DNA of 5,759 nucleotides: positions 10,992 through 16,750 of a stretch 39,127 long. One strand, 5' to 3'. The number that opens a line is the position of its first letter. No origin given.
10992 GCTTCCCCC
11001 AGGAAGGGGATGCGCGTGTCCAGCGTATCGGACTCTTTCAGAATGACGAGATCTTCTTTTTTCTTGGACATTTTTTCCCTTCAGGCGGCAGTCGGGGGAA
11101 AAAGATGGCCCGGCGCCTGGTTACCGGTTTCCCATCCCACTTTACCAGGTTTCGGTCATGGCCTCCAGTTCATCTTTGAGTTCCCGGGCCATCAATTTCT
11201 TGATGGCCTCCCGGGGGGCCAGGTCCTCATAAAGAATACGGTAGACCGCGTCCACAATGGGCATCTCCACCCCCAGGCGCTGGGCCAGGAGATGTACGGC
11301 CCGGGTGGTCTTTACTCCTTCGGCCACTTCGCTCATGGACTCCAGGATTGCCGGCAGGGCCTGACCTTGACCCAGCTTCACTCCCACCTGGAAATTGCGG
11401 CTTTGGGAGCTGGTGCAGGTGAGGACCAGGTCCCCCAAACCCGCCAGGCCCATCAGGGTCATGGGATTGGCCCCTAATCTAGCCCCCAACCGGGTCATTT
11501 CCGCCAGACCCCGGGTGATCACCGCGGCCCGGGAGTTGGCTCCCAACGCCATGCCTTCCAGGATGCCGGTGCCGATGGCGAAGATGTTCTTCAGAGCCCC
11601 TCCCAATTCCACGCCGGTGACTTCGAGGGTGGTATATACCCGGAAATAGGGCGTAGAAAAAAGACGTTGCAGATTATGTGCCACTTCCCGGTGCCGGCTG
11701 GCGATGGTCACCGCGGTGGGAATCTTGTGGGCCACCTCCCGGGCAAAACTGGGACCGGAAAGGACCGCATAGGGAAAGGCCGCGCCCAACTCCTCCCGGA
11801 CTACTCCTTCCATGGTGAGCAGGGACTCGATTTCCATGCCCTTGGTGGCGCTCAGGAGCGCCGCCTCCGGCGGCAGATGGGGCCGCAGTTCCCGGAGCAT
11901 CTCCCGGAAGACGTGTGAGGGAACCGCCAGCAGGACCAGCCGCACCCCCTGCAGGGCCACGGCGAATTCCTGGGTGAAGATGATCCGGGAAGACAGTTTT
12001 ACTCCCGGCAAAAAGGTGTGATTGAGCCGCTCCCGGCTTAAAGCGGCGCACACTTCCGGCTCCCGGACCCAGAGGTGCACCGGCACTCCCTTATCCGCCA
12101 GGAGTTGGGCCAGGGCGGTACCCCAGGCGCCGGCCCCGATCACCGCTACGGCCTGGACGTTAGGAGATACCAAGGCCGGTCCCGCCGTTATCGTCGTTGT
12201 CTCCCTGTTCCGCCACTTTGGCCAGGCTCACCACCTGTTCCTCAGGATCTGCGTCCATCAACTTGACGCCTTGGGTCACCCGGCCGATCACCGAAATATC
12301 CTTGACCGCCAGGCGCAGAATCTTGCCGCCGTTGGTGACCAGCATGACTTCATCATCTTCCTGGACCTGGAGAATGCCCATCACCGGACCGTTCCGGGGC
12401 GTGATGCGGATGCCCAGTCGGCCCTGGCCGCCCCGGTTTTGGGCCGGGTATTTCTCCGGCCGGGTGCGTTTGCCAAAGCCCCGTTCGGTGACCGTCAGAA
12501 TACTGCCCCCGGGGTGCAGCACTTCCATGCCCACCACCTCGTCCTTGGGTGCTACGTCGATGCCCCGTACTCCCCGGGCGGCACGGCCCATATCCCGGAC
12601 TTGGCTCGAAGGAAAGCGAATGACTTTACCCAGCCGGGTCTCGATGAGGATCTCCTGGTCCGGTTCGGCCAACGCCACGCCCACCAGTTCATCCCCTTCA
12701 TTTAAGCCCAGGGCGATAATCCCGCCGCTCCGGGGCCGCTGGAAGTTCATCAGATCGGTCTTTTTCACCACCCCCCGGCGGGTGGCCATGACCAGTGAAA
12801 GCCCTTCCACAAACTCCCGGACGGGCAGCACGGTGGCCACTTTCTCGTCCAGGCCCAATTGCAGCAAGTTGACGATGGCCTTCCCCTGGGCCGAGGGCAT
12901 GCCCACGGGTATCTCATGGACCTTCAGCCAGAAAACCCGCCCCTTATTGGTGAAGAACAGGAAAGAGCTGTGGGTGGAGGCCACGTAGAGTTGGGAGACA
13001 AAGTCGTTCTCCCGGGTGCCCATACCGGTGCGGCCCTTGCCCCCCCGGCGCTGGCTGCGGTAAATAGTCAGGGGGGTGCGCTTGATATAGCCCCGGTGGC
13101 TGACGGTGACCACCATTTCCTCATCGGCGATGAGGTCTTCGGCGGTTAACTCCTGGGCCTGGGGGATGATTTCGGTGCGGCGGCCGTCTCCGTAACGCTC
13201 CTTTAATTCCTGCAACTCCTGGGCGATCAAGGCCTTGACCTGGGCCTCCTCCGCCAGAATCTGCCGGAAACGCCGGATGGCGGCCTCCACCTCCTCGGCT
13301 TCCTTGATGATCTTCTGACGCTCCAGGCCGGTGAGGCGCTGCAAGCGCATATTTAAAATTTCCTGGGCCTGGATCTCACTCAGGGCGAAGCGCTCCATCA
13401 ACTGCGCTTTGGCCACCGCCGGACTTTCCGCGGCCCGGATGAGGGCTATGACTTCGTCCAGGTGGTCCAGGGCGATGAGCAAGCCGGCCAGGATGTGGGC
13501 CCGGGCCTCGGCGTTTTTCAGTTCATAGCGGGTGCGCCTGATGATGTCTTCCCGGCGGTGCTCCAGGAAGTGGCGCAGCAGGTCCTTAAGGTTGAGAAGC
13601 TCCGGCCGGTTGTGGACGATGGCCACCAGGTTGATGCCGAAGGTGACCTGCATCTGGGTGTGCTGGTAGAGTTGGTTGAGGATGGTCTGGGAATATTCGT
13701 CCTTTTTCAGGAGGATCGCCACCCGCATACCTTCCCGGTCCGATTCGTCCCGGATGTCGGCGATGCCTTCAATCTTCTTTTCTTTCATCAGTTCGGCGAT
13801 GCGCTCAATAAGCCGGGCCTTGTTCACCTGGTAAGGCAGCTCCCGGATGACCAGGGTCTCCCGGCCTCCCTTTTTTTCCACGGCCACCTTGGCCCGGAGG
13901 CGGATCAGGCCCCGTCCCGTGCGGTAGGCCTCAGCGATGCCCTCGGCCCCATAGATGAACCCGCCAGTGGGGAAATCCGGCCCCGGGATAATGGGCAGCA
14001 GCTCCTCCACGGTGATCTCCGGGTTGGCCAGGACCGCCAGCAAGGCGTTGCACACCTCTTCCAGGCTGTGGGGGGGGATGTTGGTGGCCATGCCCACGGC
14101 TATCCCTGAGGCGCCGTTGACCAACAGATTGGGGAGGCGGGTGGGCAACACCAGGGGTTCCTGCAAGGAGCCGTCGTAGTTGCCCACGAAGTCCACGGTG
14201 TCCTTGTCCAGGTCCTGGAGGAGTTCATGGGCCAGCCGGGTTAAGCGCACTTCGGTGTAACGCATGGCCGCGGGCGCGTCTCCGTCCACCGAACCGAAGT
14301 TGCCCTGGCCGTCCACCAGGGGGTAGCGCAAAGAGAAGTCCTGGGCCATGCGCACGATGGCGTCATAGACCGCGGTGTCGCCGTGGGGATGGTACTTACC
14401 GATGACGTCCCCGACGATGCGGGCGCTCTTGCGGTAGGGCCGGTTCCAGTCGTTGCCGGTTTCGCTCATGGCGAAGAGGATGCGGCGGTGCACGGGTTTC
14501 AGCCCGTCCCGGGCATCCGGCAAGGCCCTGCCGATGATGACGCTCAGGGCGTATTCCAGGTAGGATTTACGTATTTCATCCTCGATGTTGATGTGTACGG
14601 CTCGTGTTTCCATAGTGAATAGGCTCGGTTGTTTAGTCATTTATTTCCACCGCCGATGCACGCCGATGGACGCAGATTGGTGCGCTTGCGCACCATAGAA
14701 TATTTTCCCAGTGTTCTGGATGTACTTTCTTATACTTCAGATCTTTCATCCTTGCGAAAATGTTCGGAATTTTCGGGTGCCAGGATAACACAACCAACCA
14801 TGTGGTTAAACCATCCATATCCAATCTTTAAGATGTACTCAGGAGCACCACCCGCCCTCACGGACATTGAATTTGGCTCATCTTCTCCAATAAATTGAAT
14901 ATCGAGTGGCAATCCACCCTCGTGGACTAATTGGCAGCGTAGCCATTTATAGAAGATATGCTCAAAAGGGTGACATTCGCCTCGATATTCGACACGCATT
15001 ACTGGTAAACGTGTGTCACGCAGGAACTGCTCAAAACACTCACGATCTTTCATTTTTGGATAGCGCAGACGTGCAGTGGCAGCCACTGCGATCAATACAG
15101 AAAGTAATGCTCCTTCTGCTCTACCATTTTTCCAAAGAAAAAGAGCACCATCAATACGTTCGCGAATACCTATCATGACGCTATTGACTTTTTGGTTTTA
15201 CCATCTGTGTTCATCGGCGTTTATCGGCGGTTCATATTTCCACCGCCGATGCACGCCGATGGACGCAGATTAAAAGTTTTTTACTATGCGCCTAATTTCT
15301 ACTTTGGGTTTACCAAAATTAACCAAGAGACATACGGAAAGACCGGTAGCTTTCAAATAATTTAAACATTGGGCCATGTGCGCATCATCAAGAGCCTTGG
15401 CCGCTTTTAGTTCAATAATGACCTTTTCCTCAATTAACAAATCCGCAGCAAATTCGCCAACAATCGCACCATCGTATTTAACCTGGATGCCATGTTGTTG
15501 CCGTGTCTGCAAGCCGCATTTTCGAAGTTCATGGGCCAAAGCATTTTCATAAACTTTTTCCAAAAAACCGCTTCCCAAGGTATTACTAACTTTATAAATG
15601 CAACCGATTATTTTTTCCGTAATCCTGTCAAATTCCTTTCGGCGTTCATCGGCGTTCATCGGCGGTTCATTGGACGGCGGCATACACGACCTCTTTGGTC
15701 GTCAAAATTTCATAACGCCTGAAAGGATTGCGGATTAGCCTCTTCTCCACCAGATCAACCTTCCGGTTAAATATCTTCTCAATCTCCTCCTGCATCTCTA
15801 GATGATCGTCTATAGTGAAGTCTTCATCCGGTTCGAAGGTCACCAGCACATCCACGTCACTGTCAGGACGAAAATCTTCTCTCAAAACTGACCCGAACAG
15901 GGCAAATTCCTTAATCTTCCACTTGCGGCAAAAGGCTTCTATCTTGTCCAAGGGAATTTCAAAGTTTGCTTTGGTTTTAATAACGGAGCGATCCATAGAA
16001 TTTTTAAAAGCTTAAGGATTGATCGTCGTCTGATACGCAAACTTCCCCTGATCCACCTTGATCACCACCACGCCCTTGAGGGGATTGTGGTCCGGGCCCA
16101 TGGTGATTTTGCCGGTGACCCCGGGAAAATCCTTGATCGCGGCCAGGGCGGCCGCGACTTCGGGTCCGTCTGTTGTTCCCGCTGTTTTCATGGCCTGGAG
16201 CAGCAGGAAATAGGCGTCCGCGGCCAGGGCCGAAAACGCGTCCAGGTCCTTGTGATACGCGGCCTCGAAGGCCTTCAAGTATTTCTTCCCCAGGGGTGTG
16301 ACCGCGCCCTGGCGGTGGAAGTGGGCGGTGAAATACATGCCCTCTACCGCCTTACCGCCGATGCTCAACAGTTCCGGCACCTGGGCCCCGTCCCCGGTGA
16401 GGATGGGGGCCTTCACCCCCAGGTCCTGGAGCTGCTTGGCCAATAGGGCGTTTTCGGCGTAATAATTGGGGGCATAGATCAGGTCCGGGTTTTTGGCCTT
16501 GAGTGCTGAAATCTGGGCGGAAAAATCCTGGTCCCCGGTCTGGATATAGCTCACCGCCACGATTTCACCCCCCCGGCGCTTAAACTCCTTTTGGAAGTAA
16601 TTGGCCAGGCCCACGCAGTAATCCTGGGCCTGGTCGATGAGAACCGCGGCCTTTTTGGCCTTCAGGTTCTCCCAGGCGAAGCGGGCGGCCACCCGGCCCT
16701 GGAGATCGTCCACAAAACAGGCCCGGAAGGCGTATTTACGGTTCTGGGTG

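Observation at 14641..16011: Lower-GC insert abutting the gyrA start: two gene cassettes each bracketed by inverted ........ tandem arrays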

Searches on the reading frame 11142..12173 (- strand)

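Call 84: search_protein_families(library=pfam, proteins=[window:11142-12173:-], max_evalue=0.001)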
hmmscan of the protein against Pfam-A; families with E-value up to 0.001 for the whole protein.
window:11142-12173:- (343 aa): 8 families
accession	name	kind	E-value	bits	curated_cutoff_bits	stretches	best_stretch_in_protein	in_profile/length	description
PF07479.19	NAD_Gly3P_dh_C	-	3e-56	190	25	1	185-325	2-142/142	NAD-dependent glycerol-3-phosphate dehydrogenase C-terminus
PF01210.29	NAD_Gly3P_dh_N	-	9.9e-49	165.8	23.1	1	9-164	2-157/158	NAD-dependent glycerol-3-phosphate dehydrogenase N-terminus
PF20618.3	GPD_NAD_C_bact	-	1.9e-22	80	27.6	1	244-310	1-66/66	Bacterial GPD, NAD-dependent C-terminal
PF02558.23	ApbA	-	7.4e-12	45.6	22.2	1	9-120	1-110/150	Ketopantoate reductase PanE/ApbA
PF02737.24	3HCDH_N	-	1.2e-06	29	22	1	9-119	2-123/180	3-hydroxyacyl-CoA dehydrogenase, NAD binding domain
PF03807.23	F420_oxidored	-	2.4e-06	28.5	21.6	1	9-111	2-93/94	NADP oxidoreductase coenzyme F420-dependent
PF03446.21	NAD_binding_2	-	3.8e-05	24.2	21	1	9-107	2-90/161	NAD binding domain of 6-phosphogluconate dehydrogenase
PF13450.12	NAD_binding_8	-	0.00079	20.1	21.9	0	11-67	1-54/68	NAD(P)-binding Rossmann-like domain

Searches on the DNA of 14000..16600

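Call 15: search_rna_families(source=window, start=14000, end=16600, threshold=evalue, max_evalue=1)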
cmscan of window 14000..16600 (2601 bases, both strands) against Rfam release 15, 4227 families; matches with E-value up to 1: 2.
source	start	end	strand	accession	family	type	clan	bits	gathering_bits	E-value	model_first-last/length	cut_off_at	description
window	15201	15270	-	RF00934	mir-463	Gene; miRNA;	-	21.4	70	0.55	1-66/66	no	mir-463 microRNA precursor family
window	14611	14640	-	RF00617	cHP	Cis-reg;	CL00129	20.8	40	0.45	1-45/45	no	Flavivirus capsid hairpin cHP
